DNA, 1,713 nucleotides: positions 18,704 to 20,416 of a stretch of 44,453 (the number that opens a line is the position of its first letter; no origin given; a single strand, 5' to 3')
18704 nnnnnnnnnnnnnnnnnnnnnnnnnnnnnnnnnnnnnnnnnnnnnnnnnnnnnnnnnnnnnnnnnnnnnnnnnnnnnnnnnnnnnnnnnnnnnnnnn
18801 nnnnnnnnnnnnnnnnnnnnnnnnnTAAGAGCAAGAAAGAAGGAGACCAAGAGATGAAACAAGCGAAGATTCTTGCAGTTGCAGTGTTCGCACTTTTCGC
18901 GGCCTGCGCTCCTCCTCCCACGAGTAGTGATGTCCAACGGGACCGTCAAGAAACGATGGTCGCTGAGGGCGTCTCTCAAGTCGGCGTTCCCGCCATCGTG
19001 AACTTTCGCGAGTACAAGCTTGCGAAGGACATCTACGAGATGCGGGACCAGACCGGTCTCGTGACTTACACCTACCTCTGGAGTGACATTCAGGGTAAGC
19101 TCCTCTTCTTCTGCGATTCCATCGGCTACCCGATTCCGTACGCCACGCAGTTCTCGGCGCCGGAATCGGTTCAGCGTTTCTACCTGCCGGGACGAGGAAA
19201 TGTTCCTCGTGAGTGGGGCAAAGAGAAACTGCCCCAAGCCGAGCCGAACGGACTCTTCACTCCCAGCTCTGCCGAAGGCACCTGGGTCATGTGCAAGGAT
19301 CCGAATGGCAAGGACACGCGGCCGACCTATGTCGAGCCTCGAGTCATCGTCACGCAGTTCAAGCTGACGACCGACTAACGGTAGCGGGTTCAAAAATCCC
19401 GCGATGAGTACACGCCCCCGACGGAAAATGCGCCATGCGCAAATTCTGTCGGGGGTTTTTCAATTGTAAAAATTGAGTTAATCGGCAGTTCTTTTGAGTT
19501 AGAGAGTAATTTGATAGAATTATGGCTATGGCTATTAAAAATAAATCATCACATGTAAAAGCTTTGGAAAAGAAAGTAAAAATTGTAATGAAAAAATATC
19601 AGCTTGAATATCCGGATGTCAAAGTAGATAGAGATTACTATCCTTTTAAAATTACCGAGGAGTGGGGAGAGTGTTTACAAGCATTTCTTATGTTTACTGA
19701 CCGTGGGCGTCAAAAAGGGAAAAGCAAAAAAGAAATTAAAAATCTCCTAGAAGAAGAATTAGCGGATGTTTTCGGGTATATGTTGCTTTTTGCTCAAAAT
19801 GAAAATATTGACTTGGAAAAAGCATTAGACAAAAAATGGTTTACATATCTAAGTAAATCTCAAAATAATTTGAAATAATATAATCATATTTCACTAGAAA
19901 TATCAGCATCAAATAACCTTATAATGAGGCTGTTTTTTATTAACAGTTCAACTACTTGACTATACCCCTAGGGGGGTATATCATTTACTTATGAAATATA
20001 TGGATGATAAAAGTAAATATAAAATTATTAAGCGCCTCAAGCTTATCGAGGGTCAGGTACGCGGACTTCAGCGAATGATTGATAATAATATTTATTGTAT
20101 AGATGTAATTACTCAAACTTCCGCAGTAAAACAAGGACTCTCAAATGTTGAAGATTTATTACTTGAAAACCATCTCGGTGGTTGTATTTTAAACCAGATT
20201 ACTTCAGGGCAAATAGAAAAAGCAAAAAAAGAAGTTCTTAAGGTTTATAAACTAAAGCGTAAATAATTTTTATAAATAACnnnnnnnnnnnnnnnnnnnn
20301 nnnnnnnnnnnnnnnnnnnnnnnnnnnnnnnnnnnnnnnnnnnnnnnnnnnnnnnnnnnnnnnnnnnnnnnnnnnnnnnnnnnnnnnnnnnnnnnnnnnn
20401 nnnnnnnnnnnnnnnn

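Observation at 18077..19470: High-GC two-gene cassette inserted immediately 3' of the initiator tRNA-fMet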

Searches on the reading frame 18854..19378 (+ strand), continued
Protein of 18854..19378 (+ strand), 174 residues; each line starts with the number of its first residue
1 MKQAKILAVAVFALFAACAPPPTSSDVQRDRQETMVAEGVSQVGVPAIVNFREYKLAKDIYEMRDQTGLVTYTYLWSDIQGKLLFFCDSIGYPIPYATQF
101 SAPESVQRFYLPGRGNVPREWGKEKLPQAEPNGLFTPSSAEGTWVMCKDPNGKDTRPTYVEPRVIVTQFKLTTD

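Call 58: find_related_loci(query=P0001, collection=metagenome_contigs, flank=5000)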
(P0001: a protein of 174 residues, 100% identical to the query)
Query P0001 (174 aa) in metagenome_contigs; peptide patterns used: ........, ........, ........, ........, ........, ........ (x = any residue, [..] = any of these).
188 stretches matched a pattern; 44 encode a relative of the query (tblastn E <= 1e-3); 44 distinct loci.
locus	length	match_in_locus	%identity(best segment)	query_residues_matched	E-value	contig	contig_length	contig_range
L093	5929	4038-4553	69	2-172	1e-79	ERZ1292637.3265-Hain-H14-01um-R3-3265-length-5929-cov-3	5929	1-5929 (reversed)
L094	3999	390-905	69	2-172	9e-80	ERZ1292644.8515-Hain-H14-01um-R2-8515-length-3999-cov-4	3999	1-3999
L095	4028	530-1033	68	4-171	7e-78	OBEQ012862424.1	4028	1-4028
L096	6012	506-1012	67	6-173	3e-76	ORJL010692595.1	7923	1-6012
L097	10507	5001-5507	67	6-173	3e-76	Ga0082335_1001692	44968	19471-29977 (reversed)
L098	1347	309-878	55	1-174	2e-71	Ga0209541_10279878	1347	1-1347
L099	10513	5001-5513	57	5-172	6e-64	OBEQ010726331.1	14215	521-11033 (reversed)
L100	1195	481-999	57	14-174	6e-65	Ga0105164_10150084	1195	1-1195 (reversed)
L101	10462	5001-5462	57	11-171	1e-60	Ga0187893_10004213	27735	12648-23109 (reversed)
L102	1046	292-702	59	23-172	1e-62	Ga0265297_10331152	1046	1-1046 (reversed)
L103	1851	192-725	54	1-164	1e-58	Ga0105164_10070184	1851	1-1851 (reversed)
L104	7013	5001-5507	53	1-173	1e-55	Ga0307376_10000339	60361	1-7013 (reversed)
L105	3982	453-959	53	1-173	8e-56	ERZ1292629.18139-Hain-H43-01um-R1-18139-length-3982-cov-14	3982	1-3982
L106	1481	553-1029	55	6-171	9e-57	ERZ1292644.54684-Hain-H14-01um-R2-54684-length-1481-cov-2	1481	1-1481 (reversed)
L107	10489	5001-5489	53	1-172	5e-54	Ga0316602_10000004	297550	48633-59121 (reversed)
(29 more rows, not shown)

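Call 71: find_related_loci(query=A1, collection=viral_contigs, flank=6000)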
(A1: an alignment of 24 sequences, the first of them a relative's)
Query A1 (174 aa) in viral_contigs; peptide patterns used: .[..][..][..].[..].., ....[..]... (x = any residue, [..] = any of these).
416 stretches matched a pattern; 306 encode a relative of the query (tblastn E <= 1e-3); the best 80 are kept; 80 distinct loci.
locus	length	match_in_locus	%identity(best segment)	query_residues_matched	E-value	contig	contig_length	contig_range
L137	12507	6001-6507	67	6-173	1e-75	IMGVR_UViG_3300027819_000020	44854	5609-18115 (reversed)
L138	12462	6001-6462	57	11-171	4e-60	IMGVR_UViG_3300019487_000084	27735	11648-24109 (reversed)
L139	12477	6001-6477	57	5-171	5e-59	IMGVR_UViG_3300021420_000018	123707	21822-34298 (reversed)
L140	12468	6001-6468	54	6-171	2e-56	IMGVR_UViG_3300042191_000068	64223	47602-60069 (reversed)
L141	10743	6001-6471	55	7-171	2e-55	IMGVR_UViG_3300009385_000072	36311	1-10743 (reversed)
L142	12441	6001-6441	58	16-171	8e-55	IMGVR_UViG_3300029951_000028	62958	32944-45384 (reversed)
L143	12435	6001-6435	56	22-171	6e-55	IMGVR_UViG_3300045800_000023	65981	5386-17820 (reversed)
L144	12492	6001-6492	52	6-172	2e-53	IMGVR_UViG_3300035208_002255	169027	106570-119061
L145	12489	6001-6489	53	1-172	2e-53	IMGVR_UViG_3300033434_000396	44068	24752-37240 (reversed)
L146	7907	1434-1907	51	4-171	4e-53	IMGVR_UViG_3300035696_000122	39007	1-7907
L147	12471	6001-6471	51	7-171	8e-53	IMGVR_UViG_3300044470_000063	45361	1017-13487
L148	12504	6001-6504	51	1-174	4e-52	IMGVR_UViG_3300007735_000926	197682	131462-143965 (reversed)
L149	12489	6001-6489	47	2-171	4e-52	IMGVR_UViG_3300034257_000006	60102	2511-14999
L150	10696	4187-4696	50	1-172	1e-51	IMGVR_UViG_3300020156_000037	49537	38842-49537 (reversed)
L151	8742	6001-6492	53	6-174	3e-51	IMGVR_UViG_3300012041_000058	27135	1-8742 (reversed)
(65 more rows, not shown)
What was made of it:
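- On Phage moron (architecture): Relatives do lie in 306 viral contigs (call 71).
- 306 IMG/VR contigs carry the lipoprotein (call 71).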

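Call 81: search_protein_representatives(alignment_id=A2)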
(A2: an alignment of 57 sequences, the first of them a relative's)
Query: 57 sequences, 176 profile positions. Proteins with E-value up to 0.001 (for the whole library): 805; up to 1e-10: 544; up to 1e-30: 213. The best 150 are listed.
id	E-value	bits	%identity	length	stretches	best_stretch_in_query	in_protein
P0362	4.9e-63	227.9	-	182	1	6-174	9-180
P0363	4.2e-62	224.9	-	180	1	7-174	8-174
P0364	8.8e-62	223.9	-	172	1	2-169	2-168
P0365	1.3e-61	223.4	-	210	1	5-175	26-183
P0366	1.6e-61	223.0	-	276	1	8-175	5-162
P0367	2.0e-60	219.5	-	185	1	10-174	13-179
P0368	1.8e-59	216.3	-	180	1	9-174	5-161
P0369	3.1e-59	215.6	-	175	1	8-173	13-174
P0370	6.9e-58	211.2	-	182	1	8-172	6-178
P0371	5.4e-56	205.0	-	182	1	3-174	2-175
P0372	3.4e-55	202.4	-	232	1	11-172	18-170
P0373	1.1e-54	200.8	-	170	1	5-175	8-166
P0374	1.3e-54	200.6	-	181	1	3-174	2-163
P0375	1.4e-54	200.4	-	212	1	7-173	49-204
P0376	1.7e-54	200.2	-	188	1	10-175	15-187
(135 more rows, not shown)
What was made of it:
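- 18854..19378 (+): Gene for a 174-aa lipoprotein (the LP partner). It has the lipobox LFAAC and two nearly invariant Cys residues. 805 clusters at 50% identity (call 81).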

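Call 82: predict_structure(alignment_id=A3)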
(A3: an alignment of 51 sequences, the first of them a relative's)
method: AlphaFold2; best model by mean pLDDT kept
length: 124 residues; sequences in the alignment: 51
mean_pLDDT: 89.3   pTM: 0.58
mean pLDDT of the five models: 89.3, 89.2, 88.5, 87.5, 87.1
residues with pLDDT >= 90: 73; 70-90: 42; 50-70: 9; < 50: 0
segments of 3 or more residues with pLDDT < 50: none
pLDDT, mean of each block of 10 residues (from residue 1): 65 90 93 82 83 86 93 97 95 94 95 96 89
secondary structure, 60 per line:
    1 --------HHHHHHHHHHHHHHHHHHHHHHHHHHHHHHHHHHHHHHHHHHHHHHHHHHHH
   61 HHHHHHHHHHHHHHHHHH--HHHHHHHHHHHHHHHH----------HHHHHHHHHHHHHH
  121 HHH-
elements in order: H9-78 H81-96 H107-123
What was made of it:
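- Checked: Proteins: 18454-18828 encodes 124 aa with one hydrophobic helix, and AF2 models a continuous helix over residues 9-78 (call 82).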

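Call 86: fold_search(model_id=the predicted structure, library=viral)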
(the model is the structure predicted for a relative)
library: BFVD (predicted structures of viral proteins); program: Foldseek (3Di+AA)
matches with E <= 10: 262; with E <= 0.001: 2
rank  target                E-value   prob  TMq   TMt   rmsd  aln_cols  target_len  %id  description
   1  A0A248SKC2            1.6e-06  1.00  0.38  0.38  12.4       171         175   15  (no name in the UniProt tables at hand)
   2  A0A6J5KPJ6            6.8e-05  1.00  0.30  0.64   5.6        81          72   44  Uncharacterized protein [uncultured Caudovirales phage]
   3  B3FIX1                3.0e-01  0.10  0.13  0.15  22.3       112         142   11  Uncharacterized protein [Pseudomonas phage 201phi2-1]
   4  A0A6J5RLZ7            4.8e-01  0.16  0.14  0.22  11.7       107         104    6  Phage protein [uncultured Caudovirales phage]
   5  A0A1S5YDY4            5.4e-01  0.06  0.14  0.05  27.8       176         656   11  BRO-C [Betabaculovirus altermyunipunctae]
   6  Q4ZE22                5.8e-01  0.07  0.11  0.14  19.4       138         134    5  ORF036 [Staphylococcus phage 187]
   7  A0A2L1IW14            6.5e-01  0.16  0.13  0.26  19.9        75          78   16  Uncharacterized protein [Streptomyces phage BillNye]
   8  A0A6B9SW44            6.9e-01  0.10  0.16  0.07  15.6       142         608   13  (no name in the UniProt tables at hand)
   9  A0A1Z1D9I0            8.2e-01  0.10  0.14  0.24  18.8       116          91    9  Uncharacterized protein [Bacillus phage vB_BsuM-Goe2]
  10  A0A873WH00            8.2e-01  0.10  0.14  0.11  11.0       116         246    9  Uncharacterized protein [Klebsiella phage Miami]
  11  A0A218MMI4            8.7e-01  0.16  0.19  0.31   9.5       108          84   13  Uncharacterized protein [uncultured virus]
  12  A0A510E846            8.7e-01  0.08  0.14  0.18  21.9       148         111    9  (no name in the UniProt tables at hand)
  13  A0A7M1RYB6            8.7e-01  0.06  0.12  0.11  18.2       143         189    9  Uncharacterized protein [uncultured phage cr8_1]
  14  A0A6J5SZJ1            8.7e-01  0.06  0.13  0.07  23.2       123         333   10  COG3391 Uncharacterized conserved protein [uncultured Caudovirales phage]
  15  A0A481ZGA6            9.2e-01  0.04  0.14  0.12  23.5       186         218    9  Mbt repeat protein [Pithovirus LCPAC404]
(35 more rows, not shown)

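Call 92: search_protein_families(library=phrogs, proteins=[L137:36-1175:+, L137:1187-1675:+, L137:2034-2411:+, L137:3875-4543:+, L137:4540-4980:+, L137:6554-7753:+, L137:8236-8739:+, L137:9060-9737:+, L137:9892-10554:+, L137:10952-12475:-], max_evalue=0.001)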
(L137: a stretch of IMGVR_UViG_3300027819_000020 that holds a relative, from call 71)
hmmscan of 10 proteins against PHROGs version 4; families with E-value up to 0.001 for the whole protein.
L137:36-1175:+ (379 aa): 0 families

L137:1187-1675:+ (162 aa): 0 families

L137:2034-2411:+ (125 aa): 0 families

L137:3875-4543:+ (222 aa): 22 families
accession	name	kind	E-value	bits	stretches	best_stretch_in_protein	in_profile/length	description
phrog_2214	-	DNA, RNA and nucleotide metabolism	9.1e-13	49.1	1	21-75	182-238/429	HNH endonuclease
phrog_16726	-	DNA, RNA and nucleotide metabolism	1.5e-12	48.9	1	21-73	82-140/308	HNH endonuclease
phrog_589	-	DNA, RNA and nucleotide metabolism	6.1e-12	46.7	1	18-75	77-140/179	HNH endonuclease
phrog_2118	-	DNA, RNA and nucleotide metabolism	5.9e-11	43.4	1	22-74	166-222/301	HNH endonuclease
phrog_14314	-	DNA, RNA and nucleotide metabolism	3.9e-10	41.5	1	24-75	8-63/252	HNH endonuclease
phrog_1271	-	DNA, RNA and nucleotide metabolism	5.6e-10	40.1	1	22-76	256-318/361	HNH endonuclease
phrog_338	-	DNA, RNA and nucleotide metabolism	1.2e-09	39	1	28-78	203-264/340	HNH endonuclease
phrog_144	-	DNA, RNA and nucleotide metabolism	1.3e-09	39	1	23-75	75-134/175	HNH endonuclease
phrog_1035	-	DNA, RNA and nucleotide metabolism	2.2e-08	35.3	1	24-75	151-212/271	endonuclease VII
phrog_333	-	DNA, RNA and nucleotide metabolism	2.3e-08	35.3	1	20-73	21-78/138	HNH endonuclease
phrog_7785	-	DNA, RNA and nucleotide metabolism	7.3e-08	33.5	1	24-74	62-112/147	HNH endonuclease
phrog_8660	-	DNA, RNA and nucleotide metabolism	1.1e-06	29.9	1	22-74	114-177/196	HNH endonuclease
phrog_9545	-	DNA, RNA and nucleotide metabolism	2.1e-06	28.6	1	21-74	99-165/206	HNH endonuclease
phrog_2914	-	DNA, RNA and nucleotide metabolism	3e-06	28.1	1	15-70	78-132/190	endonuclease VII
phrog_6050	-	DNA, RNA and nucleotide metabolism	4.9e-06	26.6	1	22-77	301-361/402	HNH endonuclease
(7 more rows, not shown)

L137:4540-4980:+ (146 aa): 1 family
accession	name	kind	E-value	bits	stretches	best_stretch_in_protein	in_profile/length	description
phrog_17260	-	unknown function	1.7e-09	38.8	1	10-140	8-146/158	-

L137:6554-7753:+ (399 aa): 0 families

L137:8236-8739:+ (167 aa): 0 families

L137:9060-9737:+ (225 aa): 1 family
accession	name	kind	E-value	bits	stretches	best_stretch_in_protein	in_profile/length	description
phrog_4887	-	unknown function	1.2e-14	55.4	1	162-222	22-86/97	-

L137:9892-10554:+ (220 aa): 4 families
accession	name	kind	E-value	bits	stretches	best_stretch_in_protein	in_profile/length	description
phrog_363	-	other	2.3e-37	129.8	1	7-210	54-217/327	DNA methyltransferase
phrog_116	-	other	1.1e-07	31.6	1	7-118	208-331/779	DNA methyltransferase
phrog_757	-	other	0.00019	21.6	1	7-125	15-134/247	DNA methyltransferase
phrog_5999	-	other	0.00025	22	0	7-29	3-25/109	DNA methyltransferase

L137:10952-12475:- (507 aa): 0 families
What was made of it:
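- L137 carries an HNH endonuclease, a methyltransferase and PHROG families (call 92).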

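Call 122: search_dna_similar(query=window:18854-19378:+, collection=plasmids, mode=protein, max_rows=10)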
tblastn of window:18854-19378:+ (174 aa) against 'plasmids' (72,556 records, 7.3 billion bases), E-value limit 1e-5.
No match.
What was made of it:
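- Tried and rejected: No homologue was found (call 122).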

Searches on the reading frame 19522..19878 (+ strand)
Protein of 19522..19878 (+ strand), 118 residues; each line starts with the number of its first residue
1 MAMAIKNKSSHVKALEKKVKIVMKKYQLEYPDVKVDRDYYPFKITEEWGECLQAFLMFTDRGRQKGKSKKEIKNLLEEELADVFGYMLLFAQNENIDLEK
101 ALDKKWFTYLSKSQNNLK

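Call 8: search_protein_families(library=pfam, proteins=[window:19522-19878:+], max_evalue=0.1)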
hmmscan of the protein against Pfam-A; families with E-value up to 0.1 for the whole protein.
window:19522-19878:+ (118 aa): 2 families
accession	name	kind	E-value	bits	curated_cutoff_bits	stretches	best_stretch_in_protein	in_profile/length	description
PF12643.12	MazG-like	-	6.1e-05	23.6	27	1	48-110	7-67/85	MazG-like family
PF03819.22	MazG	-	0.0052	17.5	22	1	45-103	11-60/74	MazG nucleotide pyrophosphohydrolase domain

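Call 9: search_protein_families(library=phrogs, proteins=[window:19522-19878:+], max_evalue=0.1)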
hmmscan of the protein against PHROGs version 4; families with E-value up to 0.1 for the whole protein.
window:19522-19878:+ (118 aa): 7 families
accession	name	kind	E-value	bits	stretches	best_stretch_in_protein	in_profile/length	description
phrog_3301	-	other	0.0017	19.3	1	67-105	115-153/169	pyrophosphatase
phrog_13476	-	unknown function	0.008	17.4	1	14-33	2-21/66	-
phrog_22681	-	DNA, RNA and nucleotide metabolism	0.051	14.5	1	12-96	13-96/157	DNA polymerase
phrog_4384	-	unknown function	0.059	14.2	0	9-41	9-41/51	-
phrog_4856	-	other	0.075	13.7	1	43-105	93-159/195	nucleoside triphosphate pyrophosphohydrolase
phrog_1541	-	unknown function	0.083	14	0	5-38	5-38/74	-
phrog_715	-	other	0.09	14.1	0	42-106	33-98/123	MazG-like pyrophosphatase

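Call 31: find_homologous_proteins(query=window:19522-19878:+)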
Query window:19522-19878:+ (118 aa): 347 proteins with E <= 0.001 among 366 candidates; the best 120 are listed.
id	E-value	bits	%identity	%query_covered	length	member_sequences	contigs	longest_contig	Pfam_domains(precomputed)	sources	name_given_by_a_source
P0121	8.2e-71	253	100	100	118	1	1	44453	-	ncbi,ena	-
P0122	1.7e-45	172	71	95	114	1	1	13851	-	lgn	-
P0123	3.6e-43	164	68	90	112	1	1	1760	PF12643.13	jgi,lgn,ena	-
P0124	1.1e-42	163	64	93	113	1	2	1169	-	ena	-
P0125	1.6e-42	162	71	86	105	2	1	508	-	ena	-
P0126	1.8e-42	162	71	85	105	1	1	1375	PF12643.13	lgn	-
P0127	2.5e-42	162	63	94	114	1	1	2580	-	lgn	-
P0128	2.6e-42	161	71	82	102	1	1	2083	PF12643.13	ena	-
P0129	5.0e-42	161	69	86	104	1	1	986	-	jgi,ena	jgi:NTP pyrophosphatase (non-canonical NTP hydrolase)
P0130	6.5e-42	160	71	86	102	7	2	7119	-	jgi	jgi:NTP pyrophosphatase (non-canonical NTP hydrolase)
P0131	7.7e-42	160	66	90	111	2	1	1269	-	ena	-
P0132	1.1e-41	159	61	94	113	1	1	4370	-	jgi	jgi:NTP pyrophosphatase (non-canonical NTP hydrolase)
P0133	1.1e-41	159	69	87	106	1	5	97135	-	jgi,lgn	jgi:NTP pyrophosphatase (non-canonical NTP hydrolase)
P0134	1.3e-41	159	65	92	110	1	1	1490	-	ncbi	-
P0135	1.5e-41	159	70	85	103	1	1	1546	-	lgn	-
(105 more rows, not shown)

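Call 32: find_encoding_contigs(protein=P0122, flank=6000, max_places=3)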
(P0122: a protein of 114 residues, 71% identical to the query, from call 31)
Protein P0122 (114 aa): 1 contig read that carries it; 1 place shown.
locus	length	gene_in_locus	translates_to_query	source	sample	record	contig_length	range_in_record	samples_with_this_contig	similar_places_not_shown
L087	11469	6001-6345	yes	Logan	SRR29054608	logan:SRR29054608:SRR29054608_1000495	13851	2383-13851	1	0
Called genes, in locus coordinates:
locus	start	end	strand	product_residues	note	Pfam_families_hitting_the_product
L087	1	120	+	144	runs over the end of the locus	-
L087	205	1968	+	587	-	PF25967:RND-MFP_C (faint)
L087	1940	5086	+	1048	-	PF00873:ACR_tran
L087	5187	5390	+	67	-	-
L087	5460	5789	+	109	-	-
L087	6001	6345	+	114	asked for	-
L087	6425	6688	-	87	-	-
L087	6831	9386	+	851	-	PF17795:Vault_3, PF11978:MVP_shoulder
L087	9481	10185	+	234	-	-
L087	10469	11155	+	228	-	-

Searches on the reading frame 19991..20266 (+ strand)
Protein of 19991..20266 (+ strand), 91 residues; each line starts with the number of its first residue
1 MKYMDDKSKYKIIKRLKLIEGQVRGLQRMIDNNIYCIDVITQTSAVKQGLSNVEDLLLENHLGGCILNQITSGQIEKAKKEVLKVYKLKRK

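Call 8: search_protein_families(library=pfam, proteins=[window:19991-20266:+], max_evalue=0.1)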
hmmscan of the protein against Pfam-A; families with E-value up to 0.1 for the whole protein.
window:19991-20266:+ (91 aa): 2 families
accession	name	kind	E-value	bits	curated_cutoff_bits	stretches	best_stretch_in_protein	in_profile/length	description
PF02583.22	Trns_repr_metal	-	5.1e-23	81.7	22.8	1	9-85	2-75/78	Metal-sensitive transcriptional repressor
PF21170.4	FAN1_TPR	-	0.051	14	24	1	11-39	75-103/154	Fanconi-associated nuclease 1, TPR domain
